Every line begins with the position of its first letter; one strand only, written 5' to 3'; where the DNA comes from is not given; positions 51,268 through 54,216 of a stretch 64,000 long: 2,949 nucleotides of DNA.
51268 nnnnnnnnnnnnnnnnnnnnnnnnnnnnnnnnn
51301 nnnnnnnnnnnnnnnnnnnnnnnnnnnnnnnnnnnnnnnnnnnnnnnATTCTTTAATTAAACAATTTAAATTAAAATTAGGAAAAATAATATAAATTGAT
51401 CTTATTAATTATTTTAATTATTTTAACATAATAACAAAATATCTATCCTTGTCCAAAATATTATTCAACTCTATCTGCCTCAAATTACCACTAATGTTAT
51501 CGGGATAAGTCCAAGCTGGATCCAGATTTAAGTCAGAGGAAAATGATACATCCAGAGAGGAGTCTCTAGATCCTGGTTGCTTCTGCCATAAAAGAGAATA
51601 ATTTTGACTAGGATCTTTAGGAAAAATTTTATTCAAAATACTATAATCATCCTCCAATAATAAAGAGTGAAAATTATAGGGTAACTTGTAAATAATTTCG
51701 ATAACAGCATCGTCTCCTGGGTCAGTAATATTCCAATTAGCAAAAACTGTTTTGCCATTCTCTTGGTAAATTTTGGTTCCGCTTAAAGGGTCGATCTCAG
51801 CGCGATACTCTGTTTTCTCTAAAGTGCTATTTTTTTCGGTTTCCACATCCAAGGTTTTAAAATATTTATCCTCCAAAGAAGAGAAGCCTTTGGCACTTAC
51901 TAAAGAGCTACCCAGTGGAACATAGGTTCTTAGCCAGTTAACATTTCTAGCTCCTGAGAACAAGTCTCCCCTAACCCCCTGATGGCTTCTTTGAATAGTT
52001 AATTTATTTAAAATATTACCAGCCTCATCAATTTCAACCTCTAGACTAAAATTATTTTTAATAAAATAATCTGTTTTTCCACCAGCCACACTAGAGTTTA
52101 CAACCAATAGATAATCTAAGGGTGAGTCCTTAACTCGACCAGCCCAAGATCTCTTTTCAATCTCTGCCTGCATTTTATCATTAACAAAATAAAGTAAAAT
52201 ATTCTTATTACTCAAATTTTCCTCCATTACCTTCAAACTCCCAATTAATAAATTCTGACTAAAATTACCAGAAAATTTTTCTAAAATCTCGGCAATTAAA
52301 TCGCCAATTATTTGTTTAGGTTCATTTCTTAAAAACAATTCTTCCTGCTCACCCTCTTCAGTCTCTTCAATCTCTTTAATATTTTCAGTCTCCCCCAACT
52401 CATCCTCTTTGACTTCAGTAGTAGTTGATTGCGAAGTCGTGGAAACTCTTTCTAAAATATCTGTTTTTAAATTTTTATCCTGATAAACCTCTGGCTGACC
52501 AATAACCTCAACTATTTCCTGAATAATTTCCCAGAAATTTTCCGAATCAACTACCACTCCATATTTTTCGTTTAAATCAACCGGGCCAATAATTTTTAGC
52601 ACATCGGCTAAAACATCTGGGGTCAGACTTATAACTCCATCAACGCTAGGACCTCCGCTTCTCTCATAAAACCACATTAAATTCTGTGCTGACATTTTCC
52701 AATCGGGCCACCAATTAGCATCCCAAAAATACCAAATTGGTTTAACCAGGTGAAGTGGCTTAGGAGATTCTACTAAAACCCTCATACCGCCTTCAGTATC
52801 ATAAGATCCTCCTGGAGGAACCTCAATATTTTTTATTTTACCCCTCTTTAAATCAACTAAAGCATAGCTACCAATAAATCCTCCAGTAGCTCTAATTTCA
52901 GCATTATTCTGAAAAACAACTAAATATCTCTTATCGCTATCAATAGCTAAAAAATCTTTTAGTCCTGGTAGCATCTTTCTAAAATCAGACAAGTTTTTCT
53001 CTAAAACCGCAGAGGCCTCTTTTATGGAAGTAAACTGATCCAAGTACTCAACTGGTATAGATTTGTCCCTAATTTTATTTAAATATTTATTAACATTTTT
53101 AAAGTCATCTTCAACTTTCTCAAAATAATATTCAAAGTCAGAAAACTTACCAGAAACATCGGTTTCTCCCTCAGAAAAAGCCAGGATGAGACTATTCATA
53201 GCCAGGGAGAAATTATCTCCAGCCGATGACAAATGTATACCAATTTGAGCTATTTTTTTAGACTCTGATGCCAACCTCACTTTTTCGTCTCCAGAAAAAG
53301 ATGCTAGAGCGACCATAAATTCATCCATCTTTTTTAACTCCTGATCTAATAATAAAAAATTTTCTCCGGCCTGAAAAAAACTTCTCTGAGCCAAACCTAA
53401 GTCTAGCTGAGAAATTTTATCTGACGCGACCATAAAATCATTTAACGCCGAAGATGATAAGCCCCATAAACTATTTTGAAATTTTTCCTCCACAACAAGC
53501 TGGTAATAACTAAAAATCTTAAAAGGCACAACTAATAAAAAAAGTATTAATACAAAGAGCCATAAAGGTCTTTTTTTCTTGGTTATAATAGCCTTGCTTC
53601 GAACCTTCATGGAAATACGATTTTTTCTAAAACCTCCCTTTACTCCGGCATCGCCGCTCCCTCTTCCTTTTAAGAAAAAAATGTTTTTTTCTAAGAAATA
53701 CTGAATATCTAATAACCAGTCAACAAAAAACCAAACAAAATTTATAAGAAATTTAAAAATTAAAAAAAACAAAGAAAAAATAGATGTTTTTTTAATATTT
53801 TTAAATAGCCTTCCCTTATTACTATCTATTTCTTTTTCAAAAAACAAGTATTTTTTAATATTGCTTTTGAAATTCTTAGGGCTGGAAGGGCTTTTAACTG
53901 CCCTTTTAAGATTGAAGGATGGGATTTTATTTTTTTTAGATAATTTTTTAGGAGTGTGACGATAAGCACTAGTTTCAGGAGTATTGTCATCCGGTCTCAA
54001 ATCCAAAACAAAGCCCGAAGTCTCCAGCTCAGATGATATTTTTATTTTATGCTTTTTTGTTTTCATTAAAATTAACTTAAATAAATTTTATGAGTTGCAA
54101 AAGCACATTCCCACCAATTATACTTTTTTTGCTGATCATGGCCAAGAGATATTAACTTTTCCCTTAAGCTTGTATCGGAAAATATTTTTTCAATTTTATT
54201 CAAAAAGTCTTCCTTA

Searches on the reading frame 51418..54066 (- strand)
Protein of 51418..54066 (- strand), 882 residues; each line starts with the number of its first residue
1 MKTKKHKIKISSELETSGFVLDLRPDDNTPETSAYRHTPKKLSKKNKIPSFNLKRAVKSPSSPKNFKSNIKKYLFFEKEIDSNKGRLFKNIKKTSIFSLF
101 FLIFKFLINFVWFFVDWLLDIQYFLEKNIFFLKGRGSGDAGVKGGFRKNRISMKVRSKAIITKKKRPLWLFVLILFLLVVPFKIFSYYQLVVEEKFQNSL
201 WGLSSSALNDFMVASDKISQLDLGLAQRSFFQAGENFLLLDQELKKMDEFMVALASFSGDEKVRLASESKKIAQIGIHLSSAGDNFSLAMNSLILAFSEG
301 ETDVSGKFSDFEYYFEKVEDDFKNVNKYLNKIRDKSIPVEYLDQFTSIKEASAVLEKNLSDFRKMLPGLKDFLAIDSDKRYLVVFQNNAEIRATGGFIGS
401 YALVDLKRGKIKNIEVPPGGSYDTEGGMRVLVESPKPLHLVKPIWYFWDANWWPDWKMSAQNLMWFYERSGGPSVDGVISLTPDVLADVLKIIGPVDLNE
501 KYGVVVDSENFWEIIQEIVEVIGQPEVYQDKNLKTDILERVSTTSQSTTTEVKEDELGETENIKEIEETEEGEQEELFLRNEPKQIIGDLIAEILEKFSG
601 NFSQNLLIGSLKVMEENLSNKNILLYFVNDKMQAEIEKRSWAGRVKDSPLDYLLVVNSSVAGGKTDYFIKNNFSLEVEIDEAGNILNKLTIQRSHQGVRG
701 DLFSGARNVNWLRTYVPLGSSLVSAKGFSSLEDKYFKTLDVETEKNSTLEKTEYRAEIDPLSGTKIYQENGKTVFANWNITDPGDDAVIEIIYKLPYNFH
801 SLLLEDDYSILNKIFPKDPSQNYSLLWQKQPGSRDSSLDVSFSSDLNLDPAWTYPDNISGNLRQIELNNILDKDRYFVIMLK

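Call 32: find_encoding_contigs(protein=window:51418-54066:-, flank=10000, max_places=1)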
Protein window:51418-54066:- (882 aa): 3 contigs read that carry it; 1 place shown.
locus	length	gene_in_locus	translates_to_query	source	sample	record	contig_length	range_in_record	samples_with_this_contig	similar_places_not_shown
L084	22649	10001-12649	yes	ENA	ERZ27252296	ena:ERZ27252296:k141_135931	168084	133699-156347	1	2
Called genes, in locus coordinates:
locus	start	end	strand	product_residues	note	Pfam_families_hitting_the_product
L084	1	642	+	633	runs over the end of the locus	PF01411:tRNA-synt_2c, PF07973:tRNA_SAD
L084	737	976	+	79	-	PF01176:eIF-1a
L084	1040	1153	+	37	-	PF00444:Ribosomal_L36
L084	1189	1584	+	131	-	PF00416:Ribosomal_S13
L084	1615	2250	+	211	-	PF00411:Ribosomal_S11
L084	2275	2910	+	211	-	PF00163:Ribosomal_S4, PF01479:S4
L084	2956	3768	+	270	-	PF01193:RNA_pol_L, PF01000:RNA_pol_A_bac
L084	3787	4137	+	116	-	PF01196:Ribosomal_L17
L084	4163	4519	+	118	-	PF00572:Ribosomal_L13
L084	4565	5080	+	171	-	PF00380:Ribosomal_S9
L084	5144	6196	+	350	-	PF13632:Glyco_trans_2_3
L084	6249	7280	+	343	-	PF04545:Sigma70_r4, PF05066:HARE-HTH (faint)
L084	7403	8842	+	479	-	PF26449:DUF8128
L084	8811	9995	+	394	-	PF13439:Glyco_transf_4, PF20706:GT4-conflict, PF00534:Glycos_transf_1, PF13692:Glyco_trans_1_4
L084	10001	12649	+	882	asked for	PF13196:DUF4012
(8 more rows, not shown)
